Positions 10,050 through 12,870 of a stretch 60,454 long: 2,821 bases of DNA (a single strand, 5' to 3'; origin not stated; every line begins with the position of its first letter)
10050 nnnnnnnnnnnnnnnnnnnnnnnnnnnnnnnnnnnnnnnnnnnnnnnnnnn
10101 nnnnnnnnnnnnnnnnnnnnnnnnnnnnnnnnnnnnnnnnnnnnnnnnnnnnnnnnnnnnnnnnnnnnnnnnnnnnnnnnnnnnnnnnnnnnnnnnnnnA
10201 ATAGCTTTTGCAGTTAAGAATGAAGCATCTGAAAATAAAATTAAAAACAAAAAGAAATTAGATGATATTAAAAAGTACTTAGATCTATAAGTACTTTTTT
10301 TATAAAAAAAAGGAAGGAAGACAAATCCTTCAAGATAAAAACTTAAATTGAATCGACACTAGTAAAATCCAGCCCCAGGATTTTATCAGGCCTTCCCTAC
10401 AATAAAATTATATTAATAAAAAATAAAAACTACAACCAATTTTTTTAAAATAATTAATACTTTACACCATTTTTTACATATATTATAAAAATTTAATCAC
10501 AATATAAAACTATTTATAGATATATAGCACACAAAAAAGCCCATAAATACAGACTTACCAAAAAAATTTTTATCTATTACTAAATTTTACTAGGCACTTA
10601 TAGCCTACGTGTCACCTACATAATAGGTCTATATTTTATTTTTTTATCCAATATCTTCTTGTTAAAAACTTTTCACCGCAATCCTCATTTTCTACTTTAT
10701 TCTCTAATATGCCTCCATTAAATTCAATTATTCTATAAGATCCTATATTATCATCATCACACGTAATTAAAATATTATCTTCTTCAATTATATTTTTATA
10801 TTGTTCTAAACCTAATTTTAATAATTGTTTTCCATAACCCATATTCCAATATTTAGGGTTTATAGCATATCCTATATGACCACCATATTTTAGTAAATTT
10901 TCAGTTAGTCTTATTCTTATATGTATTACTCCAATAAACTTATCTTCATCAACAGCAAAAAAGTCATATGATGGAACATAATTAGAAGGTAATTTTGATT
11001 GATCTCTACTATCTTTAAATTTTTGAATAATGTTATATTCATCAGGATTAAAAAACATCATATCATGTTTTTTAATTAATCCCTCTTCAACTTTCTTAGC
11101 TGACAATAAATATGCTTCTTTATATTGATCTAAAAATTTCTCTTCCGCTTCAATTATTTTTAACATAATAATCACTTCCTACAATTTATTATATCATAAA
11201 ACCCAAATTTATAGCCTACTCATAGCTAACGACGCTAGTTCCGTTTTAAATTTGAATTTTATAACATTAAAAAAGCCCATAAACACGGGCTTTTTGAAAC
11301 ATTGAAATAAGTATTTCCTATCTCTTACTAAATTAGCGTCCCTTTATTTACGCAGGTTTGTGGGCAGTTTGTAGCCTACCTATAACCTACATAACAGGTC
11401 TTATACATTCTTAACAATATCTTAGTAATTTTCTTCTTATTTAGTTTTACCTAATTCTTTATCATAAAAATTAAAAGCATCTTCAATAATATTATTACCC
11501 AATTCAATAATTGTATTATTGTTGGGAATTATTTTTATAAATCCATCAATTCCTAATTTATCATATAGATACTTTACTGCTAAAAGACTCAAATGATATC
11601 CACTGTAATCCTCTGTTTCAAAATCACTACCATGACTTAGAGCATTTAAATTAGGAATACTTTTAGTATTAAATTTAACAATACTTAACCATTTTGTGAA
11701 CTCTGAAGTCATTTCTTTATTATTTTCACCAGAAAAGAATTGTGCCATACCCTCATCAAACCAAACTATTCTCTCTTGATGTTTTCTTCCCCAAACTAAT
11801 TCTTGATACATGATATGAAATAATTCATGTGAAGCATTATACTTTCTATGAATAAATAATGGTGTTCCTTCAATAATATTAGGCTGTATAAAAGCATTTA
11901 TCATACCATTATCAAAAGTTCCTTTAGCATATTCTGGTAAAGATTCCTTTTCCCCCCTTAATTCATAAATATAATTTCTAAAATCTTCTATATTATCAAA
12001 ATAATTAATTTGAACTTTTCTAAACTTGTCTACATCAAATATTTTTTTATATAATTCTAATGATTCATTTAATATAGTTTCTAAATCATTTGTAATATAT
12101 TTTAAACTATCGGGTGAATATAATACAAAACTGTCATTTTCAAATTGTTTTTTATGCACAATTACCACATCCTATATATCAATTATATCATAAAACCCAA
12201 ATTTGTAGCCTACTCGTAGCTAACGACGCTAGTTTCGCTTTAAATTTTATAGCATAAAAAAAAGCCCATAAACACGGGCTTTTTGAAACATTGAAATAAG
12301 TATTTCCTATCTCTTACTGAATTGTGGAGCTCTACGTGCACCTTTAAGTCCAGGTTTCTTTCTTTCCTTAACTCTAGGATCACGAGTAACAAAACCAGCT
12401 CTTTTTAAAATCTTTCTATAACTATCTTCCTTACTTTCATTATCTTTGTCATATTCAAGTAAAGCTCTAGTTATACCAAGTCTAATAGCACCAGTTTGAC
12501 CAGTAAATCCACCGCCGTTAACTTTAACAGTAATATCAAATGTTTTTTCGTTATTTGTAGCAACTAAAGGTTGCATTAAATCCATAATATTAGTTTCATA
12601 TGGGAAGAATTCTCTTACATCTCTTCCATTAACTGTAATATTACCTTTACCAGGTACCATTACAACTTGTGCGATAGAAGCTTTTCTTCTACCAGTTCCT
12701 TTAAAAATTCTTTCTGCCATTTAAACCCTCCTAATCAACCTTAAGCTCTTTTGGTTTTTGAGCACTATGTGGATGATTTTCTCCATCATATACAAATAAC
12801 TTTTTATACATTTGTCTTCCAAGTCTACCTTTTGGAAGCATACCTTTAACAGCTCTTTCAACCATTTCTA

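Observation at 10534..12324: Two promoter-equipped single-gene cassettes stacked 3' of rpsI, each regenerating the rpsI 3' end and terminator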

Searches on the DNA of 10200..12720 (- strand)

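Call 51: search_dna_similar(query=window:11166-11436:-, collection=plasmids, mode=distant, max_evalue=0.001, max_rows=10)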
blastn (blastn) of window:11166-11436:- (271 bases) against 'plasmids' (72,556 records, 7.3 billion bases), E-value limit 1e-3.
No match.

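Call 52: search_dna_similar(query=window:11166-11436:-, collection=phages, mode=distant, max_evalue=0.001, max_rows=10)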
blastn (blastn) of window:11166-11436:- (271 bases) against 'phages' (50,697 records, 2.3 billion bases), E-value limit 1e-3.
No match.

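Call 64: search_rna_families(source=window, start=10200, end=12400, threshold=evalue, max_evalue=1)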
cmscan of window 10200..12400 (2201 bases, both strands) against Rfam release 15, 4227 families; matches with E-value up to 1: 3.
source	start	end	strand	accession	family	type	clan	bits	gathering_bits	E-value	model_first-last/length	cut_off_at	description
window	11270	11319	-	RF02438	SpF51_sRNA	Gene; sRNA;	-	23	50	0.31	1-45/45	no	Streptococcus sRNA SpF51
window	12259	12308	-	RF02438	SpF51_sRNA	Gene; sRNA;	-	23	50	0.31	1-45/45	no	Streptococcus sRNA SpF51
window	11048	11073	+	RF00704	MIR397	Gene; miRNA;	-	21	55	1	1-117/117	no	MIR397 microRNA precursor family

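Call 65: search_rna_families(source=L002, start=6380, end=8800, threshold=evalue, max_evalue=1)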
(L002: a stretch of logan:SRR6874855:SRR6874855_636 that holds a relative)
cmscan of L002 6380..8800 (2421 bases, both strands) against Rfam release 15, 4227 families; matches with E-value up to 1: 0.
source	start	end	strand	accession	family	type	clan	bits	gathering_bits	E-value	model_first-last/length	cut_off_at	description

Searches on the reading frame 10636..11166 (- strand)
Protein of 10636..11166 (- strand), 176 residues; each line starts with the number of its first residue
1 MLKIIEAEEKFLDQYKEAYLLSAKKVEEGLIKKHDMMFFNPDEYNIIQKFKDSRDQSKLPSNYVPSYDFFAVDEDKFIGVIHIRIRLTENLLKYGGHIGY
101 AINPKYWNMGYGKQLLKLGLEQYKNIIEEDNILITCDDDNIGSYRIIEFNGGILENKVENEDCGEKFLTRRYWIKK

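Call 8: search_protein_families(library=pfam, proteins=[window:10636-11166:-], max_evalue=0.1)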
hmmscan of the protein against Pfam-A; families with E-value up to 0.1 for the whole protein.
window:10636-11166:- (176 aa): 4 families
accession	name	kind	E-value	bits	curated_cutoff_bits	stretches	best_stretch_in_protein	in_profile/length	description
PF13302.13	Acetyltransf_3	-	6.4e-09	37.1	25.4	1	63-151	50-136/138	Acetyltransferase (GNAT) domain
PF00583.31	Acetyltransf_1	-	1.5e-08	35.3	20.7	1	62-145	26-109/116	Acetyltransferase (GNAT) family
PF13508.13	Acetyltransf_7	-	9.9e-05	23.1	27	1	67-124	3-57/84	Acetyltransferase (GNAT) domain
PF17013.11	Acetyltransf_15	-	0.06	13.2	35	0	10-134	4-112/210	Putative acetyl-transferase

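Call 24: find_encoding_contigs(protein=window:10636-11166:-, flank=6000, max_places=10)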
Protein window:10636-11166:- (176 aa): 6 contigs read that carry it; 5 places shown.
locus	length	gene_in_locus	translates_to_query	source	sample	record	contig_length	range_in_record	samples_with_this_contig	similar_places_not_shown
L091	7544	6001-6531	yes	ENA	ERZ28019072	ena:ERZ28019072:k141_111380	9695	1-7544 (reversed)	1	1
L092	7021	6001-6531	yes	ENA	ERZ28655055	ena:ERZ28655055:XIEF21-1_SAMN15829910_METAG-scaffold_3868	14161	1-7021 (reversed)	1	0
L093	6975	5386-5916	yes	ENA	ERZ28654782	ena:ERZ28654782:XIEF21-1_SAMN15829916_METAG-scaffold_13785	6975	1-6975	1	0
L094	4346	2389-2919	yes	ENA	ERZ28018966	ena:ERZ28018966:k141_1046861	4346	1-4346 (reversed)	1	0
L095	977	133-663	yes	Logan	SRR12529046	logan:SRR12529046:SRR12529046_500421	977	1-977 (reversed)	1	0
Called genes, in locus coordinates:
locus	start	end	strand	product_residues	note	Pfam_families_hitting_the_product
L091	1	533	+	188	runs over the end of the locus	PF18907:DUF5662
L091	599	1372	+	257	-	PF00005:ABC_tran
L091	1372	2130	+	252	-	PF00005:ABC_tran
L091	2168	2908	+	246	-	PF01416:PseudoU_synth_1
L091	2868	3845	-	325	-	PF03851:UvdE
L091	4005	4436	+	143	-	PF00572:Ribosomal_L13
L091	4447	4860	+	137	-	PF00380:Ribosomal_S9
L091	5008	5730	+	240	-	-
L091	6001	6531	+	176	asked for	PF13302:Acetyltransf_3, PF00583:Acetyltransf_1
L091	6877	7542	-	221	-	?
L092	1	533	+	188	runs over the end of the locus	PF18907:DUF5662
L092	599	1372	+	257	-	PF00005:ABC_tran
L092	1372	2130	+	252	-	PF00005:ABC_tran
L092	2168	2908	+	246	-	PF01416:PseudoU_synth_1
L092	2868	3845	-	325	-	PF03851:UvdE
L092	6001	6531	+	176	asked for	PF13302:Acetyltransf_3, PF00583:Acetyltransf_1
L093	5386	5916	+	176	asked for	PF13302:Acetyltransf_3, PF00583:Acetyltransf_1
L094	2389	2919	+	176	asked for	PF13302:Acetyltransf_3, PF00583:Acetyltransf_1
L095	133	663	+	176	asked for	PF13302:Acetyltransf_3, PF00583:Acetyltransf_1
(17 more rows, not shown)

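Call 70: find_homologous_proteins(query=window:10636-11166:-, max_evalue=1e-10)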
Query window:10636-11166:- (176 aa): 1209 proteins with E <= 1e-10 among 1278 candidates; the best 120 are listed.
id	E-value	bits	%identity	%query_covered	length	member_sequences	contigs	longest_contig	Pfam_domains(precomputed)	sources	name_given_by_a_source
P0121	2.1e-113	394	100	100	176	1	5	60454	PF13302.14,PF00583.32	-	-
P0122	8.4e-107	373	94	100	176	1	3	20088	PF13302.14,PF00583.32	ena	-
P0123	4.3e-106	371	94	100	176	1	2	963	PF13302.14,PF00583.32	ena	-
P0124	5.8e-106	370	93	100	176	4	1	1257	PF13302.14,PF00583.32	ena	-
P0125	4.9e-104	364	91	100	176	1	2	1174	PF13302.14,PF00583.32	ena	-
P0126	1.4e-103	362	90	100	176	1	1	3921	PF13302.14,PF00583.32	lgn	-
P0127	1.7e-100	352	88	100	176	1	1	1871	PF13302.14,PF00583.32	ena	-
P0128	2.4e-99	349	87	100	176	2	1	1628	PF13302.14,PF00583.32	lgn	-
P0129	7.3e-99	347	86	100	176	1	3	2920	PF13302.14,PF00583.32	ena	-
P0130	7.6e-99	347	86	100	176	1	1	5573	PF13302.14,PF00583.32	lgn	-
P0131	3.0e-98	345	86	100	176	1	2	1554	PF13302.14,PF00583.32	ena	-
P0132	1.7e-94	333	81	100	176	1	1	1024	PF13302.14,PF00583.32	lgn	-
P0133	2.4e-94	332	81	100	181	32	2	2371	PF13302.14,PF00583.32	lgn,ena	-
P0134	8.3e-94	331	81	100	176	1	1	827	PF13302.14,PF00583.32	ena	-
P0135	1.2e-93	330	82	100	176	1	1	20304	PF13302.14,PF00583.32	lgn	-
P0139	3.9e-92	325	80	100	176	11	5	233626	PF13302.14,PF00583.32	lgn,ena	-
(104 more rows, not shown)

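Call 71: find_encoding_contigs(protein=P0122, flank=5000, max_places=4)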
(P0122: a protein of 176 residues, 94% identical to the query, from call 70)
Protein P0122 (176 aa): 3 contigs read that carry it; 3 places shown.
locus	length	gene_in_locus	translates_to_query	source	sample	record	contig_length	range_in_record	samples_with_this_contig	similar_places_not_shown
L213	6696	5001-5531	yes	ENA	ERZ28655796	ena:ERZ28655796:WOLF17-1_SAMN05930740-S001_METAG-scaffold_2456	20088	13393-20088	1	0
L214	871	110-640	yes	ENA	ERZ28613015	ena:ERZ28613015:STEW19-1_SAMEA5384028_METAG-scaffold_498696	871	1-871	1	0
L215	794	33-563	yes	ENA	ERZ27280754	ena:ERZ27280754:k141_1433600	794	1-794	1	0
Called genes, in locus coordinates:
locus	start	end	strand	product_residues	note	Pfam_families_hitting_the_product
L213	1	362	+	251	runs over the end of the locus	PF00106:adh_short, PF01370:Epimerase (weak), PF08659:KR, PF13561:adh_short_C2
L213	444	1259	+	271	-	PF00005:ABC_tran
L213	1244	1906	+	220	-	-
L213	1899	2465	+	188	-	-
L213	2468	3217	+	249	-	PF01416:PseudoU_synth_1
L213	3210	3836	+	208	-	-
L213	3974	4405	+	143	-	PF00572:Ribosomal_L13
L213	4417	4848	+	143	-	PF00380:Ribosomal_S9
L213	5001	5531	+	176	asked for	PF13302:Acetyltransf_3, PF00583:Acetyltransf_1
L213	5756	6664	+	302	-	-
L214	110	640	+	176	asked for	PF13302:Acetyltransf_3, PF00583:Acetyltransf_1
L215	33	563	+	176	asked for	PF13302:Acetyltransf_3, PF00583:Acetyltransf_1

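Call 72: find_encoding_contigs(protein=P0139, flank=5000, max_places=4)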
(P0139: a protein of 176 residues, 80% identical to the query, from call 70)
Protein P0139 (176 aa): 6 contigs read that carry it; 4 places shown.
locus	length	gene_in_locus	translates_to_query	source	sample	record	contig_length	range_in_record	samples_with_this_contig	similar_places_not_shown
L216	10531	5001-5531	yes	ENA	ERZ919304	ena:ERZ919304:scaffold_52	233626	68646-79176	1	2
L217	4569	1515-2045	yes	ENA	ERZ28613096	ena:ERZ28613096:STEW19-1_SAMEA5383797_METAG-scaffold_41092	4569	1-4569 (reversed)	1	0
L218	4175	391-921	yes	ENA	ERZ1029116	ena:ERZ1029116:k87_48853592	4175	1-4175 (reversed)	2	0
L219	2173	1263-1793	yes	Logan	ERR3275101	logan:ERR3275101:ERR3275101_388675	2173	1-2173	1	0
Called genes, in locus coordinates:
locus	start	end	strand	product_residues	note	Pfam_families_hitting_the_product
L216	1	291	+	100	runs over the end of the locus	PF04977:DivIC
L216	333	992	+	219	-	-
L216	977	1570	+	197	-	-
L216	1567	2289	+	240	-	PF01416:PseudoU_synth_1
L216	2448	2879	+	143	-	PF00572:Ribosomal_L13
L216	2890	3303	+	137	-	PF00380:Ribosomal_S9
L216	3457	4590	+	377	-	PF13784:Fic_N, PF02661:Fic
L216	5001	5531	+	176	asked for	PF13302:Acetyltransf_3, PF00583:Acetyltransf_1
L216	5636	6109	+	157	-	PF00383:dCMP_cyt_deam_1, PF14437:MafB19-deam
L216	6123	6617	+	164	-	PF12682:Flavodoxin_4, PF12724:Flavodoxin_5 (faint)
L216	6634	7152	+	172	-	PF03352:Adenine_glyco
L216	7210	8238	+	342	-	PF03462:PCRF, PF00472:RF-1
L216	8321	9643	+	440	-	PF01171:ATP_bind_3, PF01507:PAPS_reduct (faint), PF11734:TilS_C (weak)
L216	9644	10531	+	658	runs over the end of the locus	PF06480:FtsH_ext (weak), PF07498:Rho_N (faint), PF00004:AAA, PF07728:AAA_5 (weak), PF23902:AAA_lid_PRS2_C (faint), PF17862:AAA_lid_3, PF01434:Peptidase_M41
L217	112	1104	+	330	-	PF13784:Fic_N, PF02661:Fic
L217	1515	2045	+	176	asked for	PF13302:Acetyltransf_3, PF00583:Acetyltransf_1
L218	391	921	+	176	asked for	PF13302:Acetyltransf_3, PF00583:Acetyltransf_1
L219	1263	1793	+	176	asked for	PF13302:Acetyltransf_3, PF00583:Acetyltransf_1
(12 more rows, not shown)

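Call 98: search_protein_families(library=ncbifam, proteins=[window:10636-11166:-], max_evalue=0.01)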
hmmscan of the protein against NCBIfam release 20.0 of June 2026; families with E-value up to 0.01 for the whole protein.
window:10636-11166:- (176 aa): 0 families
